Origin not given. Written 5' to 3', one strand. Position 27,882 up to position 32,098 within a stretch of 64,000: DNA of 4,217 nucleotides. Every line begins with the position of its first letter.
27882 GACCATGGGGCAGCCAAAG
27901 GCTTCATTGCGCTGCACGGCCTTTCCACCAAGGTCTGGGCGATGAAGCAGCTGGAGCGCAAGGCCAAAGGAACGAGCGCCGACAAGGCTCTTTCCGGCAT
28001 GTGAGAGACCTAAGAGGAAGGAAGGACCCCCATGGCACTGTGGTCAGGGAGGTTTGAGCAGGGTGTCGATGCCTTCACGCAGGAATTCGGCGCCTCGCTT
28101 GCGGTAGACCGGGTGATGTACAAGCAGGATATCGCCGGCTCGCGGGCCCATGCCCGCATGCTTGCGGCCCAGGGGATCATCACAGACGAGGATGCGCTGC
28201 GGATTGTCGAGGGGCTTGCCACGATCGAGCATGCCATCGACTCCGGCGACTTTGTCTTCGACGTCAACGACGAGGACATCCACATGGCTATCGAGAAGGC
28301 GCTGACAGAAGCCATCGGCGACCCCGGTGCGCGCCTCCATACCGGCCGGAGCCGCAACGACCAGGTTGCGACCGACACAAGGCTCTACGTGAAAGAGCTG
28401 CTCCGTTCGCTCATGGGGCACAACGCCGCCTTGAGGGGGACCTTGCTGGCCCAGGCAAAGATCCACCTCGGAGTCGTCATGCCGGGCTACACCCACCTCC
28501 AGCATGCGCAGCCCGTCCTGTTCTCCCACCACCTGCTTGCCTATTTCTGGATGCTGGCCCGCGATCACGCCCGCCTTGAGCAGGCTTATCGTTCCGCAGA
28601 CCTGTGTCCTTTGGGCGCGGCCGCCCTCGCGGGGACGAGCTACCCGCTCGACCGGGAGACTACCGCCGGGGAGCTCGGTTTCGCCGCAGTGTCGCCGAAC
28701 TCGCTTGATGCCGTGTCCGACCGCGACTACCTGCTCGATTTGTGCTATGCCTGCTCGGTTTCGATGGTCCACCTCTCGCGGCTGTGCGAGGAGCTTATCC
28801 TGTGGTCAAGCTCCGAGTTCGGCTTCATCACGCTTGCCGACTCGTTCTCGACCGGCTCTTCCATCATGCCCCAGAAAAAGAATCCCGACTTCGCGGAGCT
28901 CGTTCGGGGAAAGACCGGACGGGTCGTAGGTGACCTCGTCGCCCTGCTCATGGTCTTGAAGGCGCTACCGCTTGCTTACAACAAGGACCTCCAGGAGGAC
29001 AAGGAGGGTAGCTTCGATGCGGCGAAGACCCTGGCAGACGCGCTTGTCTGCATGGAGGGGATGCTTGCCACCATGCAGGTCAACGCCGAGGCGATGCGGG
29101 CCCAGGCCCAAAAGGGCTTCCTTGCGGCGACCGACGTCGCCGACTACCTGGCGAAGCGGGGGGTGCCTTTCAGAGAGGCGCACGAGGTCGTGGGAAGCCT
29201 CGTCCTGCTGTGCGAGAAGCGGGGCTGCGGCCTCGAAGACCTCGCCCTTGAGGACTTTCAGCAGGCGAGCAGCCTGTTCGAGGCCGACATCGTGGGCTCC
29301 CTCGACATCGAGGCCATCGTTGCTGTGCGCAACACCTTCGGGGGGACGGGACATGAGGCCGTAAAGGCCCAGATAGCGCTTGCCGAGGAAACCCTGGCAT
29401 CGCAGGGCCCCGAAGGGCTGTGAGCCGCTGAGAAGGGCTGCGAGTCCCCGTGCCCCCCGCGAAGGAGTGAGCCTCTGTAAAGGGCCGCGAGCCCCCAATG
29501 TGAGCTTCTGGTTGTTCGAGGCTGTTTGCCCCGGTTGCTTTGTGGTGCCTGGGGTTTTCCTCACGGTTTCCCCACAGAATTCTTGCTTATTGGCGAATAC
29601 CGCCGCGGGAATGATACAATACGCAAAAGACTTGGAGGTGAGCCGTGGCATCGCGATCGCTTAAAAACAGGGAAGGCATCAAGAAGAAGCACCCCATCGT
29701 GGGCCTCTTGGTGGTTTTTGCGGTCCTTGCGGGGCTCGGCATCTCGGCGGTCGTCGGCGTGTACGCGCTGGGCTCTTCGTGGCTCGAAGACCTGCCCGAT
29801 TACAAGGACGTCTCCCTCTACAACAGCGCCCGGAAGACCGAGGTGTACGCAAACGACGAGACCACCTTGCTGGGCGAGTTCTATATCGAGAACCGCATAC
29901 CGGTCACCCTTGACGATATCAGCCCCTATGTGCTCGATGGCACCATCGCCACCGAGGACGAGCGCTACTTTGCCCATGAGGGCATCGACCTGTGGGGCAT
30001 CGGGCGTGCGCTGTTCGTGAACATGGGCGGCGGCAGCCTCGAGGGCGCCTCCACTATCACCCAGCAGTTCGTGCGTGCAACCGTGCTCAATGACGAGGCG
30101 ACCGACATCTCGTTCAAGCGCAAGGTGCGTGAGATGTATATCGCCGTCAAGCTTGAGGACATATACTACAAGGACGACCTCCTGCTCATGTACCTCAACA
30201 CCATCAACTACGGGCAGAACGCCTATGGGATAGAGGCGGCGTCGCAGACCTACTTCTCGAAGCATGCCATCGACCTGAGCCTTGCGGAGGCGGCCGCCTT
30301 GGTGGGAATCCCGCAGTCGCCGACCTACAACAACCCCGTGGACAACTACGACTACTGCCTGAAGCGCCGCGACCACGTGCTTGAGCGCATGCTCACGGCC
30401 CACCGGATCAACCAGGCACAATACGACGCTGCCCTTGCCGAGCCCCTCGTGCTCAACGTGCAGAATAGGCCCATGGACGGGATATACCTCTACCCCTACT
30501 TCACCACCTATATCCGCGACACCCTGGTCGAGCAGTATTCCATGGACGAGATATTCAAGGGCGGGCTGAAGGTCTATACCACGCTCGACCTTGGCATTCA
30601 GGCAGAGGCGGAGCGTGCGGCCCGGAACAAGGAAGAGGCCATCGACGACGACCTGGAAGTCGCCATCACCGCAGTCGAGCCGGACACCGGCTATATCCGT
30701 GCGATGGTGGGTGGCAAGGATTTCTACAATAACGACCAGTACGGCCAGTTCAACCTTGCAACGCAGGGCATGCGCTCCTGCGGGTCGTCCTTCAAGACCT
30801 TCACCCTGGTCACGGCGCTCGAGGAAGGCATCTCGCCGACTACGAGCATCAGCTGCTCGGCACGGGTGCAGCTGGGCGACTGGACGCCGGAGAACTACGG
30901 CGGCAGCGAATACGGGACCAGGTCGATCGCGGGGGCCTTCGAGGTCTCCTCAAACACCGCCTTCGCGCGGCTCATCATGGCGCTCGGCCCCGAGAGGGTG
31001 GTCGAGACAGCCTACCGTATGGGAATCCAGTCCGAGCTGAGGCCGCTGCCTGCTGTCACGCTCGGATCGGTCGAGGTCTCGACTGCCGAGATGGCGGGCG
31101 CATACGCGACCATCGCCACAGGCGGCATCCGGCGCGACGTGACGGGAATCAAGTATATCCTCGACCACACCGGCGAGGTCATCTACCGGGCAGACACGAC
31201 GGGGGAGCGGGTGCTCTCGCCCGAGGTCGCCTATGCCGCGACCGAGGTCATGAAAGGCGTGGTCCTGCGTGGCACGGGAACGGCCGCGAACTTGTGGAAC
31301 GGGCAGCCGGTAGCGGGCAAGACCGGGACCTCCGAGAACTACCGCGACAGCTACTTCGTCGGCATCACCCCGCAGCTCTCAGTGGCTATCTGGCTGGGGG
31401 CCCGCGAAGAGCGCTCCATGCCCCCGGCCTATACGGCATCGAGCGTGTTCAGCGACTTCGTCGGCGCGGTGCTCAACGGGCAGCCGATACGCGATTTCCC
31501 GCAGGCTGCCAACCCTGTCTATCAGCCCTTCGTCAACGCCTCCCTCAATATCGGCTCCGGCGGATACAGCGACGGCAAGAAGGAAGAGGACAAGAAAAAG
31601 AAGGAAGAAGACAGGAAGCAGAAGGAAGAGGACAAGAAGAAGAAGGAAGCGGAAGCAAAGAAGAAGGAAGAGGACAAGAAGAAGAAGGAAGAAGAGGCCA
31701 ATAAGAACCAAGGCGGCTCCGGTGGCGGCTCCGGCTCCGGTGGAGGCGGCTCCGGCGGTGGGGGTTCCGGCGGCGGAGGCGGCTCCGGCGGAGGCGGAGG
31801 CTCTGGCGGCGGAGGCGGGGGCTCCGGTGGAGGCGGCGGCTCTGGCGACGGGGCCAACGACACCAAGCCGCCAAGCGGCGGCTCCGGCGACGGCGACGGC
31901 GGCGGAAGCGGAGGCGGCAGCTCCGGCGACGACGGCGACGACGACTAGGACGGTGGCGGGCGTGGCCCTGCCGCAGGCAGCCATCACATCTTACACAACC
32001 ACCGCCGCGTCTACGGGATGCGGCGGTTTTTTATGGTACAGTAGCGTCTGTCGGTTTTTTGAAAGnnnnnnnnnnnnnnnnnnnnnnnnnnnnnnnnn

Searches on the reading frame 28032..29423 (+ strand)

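Call 19: search_protein_families(library=pfam, proteins=[window:28032-29423:+], max_evalue=0.0001)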
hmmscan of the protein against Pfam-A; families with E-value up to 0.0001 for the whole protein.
window:28032-29423:+ (463 aa): 2 families
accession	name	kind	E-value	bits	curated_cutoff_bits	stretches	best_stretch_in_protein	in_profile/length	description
PF00206.25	Lyase_1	-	7.4e-74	249.4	27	1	6-300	1-312/312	Lyase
PF14698.11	ASL_C2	-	2.6e-26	92.3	27.3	1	363-431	1-69/69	Argininosuccinate lyase C-terminal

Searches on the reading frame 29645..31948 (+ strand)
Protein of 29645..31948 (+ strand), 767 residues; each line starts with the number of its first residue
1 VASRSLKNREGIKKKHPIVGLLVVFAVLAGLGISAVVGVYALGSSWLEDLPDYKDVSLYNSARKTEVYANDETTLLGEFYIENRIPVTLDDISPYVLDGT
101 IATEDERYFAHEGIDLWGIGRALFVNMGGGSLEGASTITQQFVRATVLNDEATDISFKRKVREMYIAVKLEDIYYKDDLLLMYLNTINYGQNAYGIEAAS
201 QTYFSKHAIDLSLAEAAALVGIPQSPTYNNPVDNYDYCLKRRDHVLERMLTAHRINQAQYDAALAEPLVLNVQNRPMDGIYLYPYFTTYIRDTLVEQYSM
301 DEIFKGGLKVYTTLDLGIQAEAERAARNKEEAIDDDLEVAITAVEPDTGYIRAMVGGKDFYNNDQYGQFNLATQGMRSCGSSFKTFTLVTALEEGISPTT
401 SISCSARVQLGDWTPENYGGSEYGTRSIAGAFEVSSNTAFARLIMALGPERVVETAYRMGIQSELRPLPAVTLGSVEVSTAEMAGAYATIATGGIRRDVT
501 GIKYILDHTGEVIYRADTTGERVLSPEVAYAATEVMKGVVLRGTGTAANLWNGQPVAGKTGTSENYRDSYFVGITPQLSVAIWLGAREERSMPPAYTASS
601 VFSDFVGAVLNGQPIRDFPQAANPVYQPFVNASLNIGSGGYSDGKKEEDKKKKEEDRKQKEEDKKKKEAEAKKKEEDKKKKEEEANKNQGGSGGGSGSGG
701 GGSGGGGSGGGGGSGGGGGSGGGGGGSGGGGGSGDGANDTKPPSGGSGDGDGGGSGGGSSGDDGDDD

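Call 19: search_protein_families(library=pfam, proteins=[window:29645-31948:+], max_evalue=0.0001)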
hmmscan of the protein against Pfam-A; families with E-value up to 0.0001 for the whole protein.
window:29645-31948:+ (767 aa): 2 families
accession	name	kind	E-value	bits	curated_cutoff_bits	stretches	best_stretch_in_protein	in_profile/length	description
PF00912.28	Transgly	-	1.4e-55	187.9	27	1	76-249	5-177/178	Transglycosylase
PF00905.27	Transpeptidase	-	3.6e-30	105.7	22.1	1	340-577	2-267/299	Penicillin binding protein transpeptidase domain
